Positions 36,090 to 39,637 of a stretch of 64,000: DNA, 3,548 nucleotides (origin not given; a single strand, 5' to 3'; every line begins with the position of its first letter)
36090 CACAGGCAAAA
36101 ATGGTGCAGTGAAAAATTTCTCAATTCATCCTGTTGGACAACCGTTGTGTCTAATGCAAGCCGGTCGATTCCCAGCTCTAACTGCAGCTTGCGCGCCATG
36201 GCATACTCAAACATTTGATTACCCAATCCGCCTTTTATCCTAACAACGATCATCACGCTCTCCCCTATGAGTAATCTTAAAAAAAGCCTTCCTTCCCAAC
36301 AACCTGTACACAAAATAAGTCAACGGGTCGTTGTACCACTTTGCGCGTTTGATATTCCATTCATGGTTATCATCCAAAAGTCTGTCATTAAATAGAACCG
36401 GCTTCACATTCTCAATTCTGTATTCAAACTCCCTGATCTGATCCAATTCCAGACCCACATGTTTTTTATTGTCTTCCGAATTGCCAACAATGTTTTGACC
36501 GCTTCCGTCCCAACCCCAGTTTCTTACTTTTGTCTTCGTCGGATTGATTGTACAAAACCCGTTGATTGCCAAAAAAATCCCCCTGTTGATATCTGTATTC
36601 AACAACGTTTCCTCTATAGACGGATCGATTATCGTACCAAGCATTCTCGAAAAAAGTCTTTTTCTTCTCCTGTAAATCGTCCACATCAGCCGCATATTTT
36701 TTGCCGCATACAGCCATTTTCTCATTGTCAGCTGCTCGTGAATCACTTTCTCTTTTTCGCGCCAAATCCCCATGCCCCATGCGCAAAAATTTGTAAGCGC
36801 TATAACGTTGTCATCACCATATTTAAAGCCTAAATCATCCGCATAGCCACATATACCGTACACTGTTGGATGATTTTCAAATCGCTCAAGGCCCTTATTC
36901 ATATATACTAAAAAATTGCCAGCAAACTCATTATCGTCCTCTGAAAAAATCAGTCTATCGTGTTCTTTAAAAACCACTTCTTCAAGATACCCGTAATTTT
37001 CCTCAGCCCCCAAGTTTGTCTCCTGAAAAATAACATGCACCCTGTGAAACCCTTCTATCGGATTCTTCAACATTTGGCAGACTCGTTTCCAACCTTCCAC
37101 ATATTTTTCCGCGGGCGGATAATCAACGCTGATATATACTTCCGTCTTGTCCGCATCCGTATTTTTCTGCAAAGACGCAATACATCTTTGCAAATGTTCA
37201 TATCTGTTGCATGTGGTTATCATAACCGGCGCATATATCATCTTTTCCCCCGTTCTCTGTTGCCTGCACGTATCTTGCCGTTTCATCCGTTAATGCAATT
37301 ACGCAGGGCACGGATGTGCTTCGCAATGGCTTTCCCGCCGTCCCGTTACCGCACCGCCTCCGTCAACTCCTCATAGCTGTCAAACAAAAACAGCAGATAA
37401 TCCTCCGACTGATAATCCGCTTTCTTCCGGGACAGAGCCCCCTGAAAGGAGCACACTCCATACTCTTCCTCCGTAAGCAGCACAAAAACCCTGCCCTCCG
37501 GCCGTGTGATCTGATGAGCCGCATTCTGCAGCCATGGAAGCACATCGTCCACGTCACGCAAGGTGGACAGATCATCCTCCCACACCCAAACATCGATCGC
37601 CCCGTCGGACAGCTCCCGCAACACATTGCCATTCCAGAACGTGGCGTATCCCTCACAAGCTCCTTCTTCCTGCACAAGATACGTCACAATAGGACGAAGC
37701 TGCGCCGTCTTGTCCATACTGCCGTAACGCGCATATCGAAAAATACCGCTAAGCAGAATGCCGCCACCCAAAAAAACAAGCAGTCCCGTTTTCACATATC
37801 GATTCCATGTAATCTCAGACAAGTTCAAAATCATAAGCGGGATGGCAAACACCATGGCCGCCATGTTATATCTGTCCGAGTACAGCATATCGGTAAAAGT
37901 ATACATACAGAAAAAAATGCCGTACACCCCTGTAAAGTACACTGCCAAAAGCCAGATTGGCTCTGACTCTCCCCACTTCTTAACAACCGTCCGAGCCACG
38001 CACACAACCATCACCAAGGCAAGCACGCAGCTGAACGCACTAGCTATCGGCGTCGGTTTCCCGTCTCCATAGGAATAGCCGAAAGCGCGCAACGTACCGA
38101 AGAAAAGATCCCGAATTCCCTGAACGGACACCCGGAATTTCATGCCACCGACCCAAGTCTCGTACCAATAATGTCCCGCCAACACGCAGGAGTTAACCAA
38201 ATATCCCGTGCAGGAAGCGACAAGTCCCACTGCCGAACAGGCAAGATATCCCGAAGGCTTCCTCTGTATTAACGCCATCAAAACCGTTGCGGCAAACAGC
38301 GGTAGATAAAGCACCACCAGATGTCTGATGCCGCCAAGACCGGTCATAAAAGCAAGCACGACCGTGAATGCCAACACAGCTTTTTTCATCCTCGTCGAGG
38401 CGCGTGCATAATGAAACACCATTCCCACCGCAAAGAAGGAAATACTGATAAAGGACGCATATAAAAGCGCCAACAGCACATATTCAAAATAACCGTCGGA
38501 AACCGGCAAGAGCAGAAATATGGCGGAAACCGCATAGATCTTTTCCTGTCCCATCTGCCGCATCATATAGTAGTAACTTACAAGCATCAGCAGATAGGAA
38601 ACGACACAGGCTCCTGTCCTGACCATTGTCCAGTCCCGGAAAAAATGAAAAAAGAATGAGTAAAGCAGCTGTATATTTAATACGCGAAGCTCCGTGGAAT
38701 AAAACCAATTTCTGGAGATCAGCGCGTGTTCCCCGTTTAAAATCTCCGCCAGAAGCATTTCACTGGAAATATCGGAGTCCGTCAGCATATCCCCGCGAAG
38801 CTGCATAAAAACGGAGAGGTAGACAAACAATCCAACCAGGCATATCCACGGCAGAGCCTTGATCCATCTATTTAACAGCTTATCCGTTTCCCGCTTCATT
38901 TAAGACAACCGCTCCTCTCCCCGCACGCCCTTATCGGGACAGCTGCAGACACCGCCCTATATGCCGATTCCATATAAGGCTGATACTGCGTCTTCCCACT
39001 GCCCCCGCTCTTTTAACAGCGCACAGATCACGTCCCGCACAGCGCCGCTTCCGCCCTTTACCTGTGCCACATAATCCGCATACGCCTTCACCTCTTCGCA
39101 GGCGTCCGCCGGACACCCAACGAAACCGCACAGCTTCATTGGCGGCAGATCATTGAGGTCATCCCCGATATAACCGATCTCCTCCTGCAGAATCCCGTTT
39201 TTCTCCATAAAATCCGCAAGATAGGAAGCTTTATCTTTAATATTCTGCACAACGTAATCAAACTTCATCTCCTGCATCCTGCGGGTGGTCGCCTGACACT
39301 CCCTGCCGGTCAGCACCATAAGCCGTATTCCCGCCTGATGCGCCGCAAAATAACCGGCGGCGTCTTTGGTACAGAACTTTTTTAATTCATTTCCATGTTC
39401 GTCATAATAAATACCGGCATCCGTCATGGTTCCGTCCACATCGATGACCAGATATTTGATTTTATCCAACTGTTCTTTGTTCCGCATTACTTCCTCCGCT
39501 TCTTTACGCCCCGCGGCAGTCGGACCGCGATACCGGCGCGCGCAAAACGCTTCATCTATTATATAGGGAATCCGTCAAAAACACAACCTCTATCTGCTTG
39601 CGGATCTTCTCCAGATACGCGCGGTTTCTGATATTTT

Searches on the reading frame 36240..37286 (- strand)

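Call 48: search_protein_families(library=pfam, proteins=[window:36240-37286:-], max_evalue=0.001)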
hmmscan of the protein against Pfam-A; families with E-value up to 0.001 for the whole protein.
window:36240-37286:- (348 aa): 1 family
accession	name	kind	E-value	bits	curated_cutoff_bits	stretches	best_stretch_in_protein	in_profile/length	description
PF00535.33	Glycos_transf_2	-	4.8e-06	27.1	23.3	1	21-156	2-125/168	Glycosyl transferase family 2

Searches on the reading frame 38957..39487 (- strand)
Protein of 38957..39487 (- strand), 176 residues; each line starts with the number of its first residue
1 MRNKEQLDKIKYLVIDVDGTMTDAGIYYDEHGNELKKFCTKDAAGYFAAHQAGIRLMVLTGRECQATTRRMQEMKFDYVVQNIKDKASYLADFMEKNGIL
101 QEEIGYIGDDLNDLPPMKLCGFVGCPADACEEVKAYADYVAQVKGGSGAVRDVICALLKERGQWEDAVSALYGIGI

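Call 48: search_protein_families(library=pfam, proteins=[window:38957-39487:-], max_evalue=0.001)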
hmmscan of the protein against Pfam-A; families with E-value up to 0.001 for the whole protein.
window:38957-39487:- (176 aa): 2 families
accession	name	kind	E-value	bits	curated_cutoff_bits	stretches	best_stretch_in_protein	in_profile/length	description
PF08282.18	Hydrolase_3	-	1.2e-09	38.7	20.9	1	84-145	186-247/255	haloacid dehalogenase-like hydrolase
PF00702.32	Hydrolase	-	0.00048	21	26.4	0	48-121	109-191/191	haloacid dehalogenase-like hydrolase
